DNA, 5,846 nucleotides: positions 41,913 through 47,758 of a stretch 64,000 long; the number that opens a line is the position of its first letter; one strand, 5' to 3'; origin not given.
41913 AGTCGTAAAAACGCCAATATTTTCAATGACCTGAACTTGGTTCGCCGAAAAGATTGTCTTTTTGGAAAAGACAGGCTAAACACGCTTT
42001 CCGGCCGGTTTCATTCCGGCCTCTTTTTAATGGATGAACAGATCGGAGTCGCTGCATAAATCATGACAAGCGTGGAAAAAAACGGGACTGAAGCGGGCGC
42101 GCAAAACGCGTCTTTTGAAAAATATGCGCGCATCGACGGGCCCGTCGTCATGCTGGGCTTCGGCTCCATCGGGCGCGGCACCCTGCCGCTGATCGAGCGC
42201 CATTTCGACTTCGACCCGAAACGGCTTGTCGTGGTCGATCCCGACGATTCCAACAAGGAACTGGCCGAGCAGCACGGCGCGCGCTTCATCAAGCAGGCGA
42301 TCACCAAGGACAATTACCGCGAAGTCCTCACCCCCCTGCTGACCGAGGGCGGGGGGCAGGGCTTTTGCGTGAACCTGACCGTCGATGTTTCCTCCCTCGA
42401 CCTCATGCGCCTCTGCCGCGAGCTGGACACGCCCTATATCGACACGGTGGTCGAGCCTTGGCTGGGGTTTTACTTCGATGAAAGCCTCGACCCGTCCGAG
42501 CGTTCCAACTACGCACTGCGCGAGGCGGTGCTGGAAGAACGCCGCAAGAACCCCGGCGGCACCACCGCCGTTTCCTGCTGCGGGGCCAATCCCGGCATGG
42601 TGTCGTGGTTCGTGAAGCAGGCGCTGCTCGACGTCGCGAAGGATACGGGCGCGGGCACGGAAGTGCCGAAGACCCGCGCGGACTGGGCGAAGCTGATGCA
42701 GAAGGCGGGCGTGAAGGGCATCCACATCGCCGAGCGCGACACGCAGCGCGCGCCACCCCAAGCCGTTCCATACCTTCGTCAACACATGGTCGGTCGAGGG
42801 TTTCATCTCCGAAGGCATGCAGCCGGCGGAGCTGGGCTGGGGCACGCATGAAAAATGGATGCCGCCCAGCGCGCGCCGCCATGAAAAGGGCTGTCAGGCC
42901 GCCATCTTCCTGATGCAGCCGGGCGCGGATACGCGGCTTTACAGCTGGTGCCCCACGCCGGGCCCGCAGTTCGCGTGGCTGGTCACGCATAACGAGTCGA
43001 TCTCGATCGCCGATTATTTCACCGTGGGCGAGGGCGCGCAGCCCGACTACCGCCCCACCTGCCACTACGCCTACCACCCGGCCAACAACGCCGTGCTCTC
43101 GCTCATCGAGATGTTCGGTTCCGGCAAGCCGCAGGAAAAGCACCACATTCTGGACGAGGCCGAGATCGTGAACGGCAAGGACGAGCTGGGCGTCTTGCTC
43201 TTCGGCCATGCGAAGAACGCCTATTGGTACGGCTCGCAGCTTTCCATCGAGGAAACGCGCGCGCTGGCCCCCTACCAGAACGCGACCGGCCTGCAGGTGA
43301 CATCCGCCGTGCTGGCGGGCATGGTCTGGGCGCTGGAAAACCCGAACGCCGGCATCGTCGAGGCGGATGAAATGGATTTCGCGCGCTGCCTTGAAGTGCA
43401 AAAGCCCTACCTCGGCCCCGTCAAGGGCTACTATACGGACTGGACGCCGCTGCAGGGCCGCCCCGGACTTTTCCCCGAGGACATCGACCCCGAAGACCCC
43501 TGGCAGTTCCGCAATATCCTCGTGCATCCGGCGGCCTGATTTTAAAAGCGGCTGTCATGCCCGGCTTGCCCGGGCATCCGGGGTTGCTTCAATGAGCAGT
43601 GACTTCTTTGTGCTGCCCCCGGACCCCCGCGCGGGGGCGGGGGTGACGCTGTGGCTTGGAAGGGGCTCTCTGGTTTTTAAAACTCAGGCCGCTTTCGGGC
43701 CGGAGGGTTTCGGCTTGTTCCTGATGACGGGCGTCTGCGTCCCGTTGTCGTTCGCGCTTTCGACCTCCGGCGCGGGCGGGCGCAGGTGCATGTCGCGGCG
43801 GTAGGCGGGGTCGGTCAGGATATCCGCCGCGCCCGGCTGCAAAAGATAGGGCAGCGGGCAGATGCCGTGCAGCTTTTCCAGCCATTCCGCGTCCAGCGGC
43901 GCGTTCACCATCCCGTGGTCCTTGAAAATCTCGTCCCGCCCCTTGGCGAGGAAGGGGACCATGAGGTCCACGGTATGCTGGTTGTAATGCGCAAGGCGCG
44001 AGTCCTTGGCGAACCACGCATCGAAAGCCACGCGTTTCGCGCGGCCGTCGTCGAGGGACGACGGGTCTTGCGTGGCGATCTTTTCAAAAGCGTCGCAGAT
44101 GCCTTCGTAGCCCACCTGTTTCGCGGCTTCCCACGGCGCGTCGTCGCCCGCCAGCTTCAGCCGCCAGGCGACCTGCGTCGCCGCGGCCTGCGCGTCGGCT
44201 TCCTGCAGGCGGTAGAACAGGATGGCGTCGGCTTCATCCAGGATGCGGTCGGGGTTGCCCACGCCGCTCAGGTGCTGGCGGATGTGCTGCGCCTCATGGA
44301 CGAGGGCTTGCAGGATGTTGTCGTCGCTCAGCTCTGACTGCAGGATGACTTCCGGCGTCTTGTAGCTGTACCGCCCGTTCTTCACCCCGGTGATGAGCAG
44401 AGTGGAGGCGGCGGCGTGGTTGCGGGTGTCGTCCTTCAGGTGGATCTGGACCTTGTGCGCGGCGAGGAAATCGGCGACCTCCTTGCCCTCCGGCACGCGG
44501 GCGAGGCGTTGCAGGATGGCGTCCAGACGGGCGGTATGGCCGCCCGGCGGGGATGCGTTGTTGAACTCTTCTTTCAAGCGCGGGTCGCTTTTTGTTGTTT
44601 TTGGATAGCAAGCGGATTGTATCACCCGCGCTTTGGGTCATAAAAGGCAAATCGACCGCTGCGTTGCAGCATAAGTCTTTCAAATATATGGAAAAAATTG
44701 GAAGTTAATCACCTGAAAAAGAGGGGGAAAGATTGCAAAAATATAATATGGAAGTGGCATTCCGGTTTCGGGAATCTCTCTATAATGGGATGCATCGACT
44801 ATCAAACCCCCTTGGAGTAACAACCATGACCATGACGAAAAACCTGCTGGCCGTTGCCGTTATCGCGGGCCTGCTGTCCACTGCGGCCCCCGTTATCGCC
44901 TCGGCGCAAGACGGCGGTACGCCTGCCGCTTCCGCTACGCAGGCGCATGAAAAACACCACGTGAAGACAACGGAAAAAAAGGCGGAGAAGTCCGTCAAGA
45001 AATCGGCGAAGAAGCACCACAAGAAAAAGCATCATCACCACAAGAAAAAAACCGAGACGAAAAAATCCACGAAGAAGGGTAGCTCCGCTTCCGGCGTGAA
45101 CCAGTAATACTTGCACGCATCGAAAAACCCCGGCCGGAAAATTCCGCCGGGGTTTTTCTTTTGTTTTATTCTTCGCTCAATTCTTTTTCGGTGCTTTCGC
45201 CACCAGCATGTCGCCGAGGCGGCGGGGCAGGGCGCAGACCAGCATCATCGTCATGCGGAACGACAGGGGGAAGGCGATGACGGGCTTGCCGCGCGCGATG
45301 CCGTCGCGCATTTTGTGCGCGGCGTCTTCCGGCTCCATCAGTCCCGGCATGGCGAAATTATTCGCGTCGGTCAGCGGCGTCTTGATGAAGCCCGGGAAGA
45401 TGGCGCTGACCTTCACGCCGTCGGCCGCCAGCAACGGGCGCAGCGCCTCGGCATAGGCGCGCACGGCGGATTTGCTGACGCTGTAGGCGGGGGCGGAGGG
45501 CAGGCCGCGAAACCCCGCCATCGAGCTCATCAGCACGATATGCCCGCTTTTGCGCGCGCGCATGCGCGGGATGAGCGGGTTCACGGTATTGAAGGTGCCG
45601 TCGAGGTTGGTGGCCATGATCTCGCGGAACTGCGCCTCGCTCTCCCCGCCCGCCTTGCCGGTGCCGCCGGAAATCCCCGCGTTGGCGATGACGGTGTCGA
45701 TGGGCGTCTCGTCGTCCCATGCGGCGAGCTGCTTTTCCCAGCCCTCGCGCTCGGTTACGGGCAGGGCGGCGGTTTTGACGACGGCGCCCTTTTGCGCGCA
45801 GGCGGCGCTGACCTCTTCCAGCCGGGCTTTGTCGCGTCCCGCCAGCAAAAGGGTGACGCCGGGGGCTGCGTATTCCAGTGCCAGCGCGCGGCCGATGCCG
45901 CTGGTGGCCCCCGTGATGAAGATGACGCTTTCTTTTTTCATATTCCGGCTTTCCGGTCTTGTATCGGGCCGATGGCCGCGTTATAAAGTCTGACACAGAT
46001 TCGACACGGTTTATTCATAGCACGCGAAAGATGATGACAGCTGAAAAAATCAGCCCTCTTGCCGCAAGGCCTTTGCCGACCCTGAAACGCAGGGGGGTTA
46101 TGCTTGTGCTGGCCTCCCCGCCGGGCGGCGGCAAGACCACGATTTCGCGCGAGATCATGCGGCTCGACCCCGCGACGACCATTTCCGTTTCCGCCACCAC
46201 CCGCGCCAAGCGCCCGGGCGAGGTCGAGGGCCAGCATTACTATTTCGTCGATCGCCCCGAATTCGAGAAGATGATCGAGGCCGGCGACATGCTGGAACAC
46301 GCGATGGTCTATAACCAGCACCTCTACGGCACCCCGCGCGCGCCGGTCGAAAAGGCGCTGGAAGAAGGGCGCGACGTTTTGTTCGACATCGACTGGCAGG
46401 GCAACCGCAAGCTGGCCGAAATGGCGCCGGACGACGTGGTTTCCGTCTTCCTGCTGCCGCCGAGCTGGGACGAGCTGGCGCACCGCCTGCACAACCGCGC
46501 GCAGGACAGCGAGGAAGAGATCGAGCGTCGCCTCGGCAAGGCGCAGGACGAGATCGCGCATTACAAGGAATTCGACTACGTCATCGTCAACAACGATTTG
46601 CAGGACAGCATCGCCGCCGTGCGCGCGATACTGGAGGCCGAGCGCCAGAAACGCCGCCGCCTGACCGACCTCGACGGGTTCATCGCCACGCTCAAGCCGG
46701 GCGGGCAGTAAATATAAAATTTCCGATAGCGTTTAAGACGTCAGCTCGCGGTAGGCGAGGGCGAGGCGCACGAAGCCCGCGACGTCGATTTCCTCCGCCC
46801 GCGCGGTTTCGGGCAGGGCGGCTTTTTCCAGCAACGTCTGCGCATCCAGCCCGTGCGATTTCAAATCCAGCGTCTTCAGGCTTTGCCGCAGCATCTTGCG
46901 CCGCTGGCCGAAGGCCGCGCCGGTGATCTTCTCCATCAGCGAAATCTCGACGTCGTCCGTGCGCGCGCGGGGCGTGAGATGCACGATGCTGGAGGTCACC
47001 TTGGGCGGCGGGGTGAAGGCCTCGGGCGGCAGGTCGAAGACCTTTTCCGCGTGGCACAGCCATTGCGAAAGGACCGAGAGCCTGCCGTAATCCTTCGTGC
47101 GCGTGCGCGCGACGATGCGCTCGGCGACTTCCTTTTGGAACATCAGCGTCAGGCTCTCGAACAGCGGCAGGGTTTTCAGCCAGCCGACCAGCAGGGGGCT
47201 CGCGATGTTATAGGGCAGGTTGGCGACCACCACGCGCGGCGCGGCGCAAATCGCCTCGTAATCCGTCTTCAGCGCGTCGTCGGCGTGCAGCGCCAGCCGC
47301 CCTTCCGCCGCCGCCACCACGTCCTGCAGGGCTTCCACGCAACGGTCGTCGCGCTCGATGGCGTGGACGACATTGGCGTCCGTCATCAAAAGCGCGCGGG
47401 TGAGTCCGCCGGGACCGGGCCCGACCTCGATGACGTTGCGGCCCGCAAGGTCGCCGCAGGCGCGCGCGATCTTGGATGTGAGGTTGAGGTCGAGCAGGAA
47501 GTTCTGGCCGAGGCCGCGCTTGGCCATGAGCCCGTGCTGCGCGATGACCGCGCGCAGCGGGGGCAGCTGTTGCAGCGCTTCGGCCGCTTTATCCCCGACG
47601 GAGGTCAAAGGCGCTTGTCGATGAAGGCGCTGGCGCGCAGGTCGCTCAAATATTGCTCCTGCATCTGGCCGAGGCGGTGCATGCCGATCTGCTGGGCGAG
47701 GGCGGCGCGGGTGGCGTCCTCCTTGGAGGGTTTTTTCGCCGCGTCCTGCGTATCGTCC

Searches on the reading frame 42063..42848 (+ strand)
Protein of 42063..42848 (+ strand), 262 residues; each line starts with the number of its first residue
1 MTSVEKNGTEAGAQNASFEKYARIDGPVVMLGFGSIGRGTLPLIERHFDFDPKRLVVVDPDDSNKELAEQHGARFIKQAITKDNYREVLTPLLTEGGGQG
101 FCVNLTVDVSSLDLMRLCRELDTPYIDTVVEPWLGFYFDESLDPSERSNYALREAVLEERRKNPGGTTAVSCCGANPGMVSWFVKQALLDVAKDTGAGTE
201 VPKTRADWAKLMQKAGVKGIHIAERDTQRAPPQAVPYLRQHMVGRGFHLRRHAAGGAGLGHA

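Call 48: search_protein_families(library=pfam, proteins=[window:42063-42848:+], max_evalue=0.00001)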
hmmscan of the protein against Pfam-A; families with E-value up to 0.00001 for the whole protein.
window:42063-42848:+ (262 aa): 1 family
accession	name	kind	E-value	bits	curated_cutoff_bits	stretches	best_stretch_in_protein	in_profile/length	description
PF03435.24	Sacchrp_dh_NADP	-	2.9e-37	128.3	25.1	1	28-170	1-129/129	Saccharopine dehydrogenase NADP binding domain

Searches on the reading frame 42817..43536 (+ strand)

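Call 48: search_protein_families(library=pfam, proteins=[window:42817-43536:+], max_evalue=0.00001)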
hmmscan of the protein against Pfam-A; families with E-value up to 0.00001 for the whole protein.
window:42817-43536:+ (240 aa): 1 family
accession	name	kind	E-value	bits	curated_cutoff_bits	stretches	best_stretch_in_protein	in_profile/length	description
PF16653.10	Sacchrp_dh_C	-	5.9e-21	76.2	31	1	1-204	61-262/265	Saccharopine dehydrogenase C-terminal domain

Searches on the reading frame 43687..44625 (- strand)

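Call 48: search_protein_families(library=pfam, proteins=[window:43687-44625:-], max_evalue=0.00001)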
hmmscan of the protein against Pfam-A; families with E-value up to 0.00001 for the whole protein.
window:43687-44625:- (313 aa): 1 family
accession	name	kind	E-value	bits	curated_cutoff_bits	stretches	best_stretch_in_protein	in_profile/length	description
PF20573.4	DUF6782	-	7.6e-33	114.2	27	1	22-220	17-204/241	Putative metallopeptidase family (DUF6782)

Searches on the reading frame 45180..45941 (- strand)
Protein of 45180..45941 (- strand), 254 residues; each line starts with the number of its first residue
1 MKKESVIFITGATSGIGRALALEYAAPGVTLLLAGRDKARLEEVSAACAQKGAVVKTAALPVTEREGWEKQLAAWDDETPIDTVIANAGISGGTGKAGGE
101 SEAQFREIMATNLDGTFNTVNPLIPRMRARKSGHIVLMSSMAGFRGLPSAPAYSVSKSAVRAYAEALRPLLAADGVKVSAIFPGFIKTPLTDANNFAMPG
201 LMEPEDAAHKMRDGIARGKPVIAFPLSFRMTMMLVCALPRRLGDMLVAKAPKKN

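Call 48: search_protein_families(library=pfam, proteins=[window:45180-45941:-], max_evalue=0.00001)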
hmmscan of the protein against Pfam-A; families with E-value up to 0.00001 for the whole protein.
window:45180-45941:- (254 aa): 3 families
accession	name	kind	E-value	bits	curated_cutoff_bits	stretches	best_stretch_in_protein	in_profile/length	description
PF00106.31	adh_short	-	5.9e-43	147.1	26.6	1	6-194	2-190/195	short chain dehydrogenase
PF13561.12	adh_short_C2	-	2.2e-28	99.9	27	1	11-194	1-184/236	Enoyl-(Acyl carrier protein) reductase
PF08659.16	KR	-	9.3e-12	45.7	22.6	1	6-168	2-164/180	KR domain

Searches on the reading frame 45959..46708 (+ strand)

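Call 49: search_protein_families(library=pfam, proteins=[window:45959-46708:+], max_evalue=0.00001)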
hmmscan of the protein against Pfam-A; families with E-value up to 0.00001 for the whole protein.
window:45959-46708:+ (250 aa): 1 family
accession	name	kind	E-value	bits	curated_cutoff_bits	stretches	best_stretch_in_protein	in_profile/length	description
PF00625.27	Guanylate_kin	-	6.8e-48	163.2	25.2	1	48-228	4-182/182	Guanylate kinase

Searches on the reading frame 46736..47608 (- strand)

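Call 49: search_protein_families(library=pfam, proteins=[window:46736-47608:-], max_evalue=0.00001)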
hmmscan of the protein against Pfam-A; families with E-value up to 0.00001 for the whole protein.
window:46736-47608:- (291 aa): 1 family
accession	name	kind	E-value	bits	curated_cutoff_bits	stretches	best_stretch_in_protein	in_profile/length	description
PF00398.26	RrnaAD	-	4.6e-44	150.9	24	1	29-251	4-230/263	Ribosomal RNA adenine dimethylase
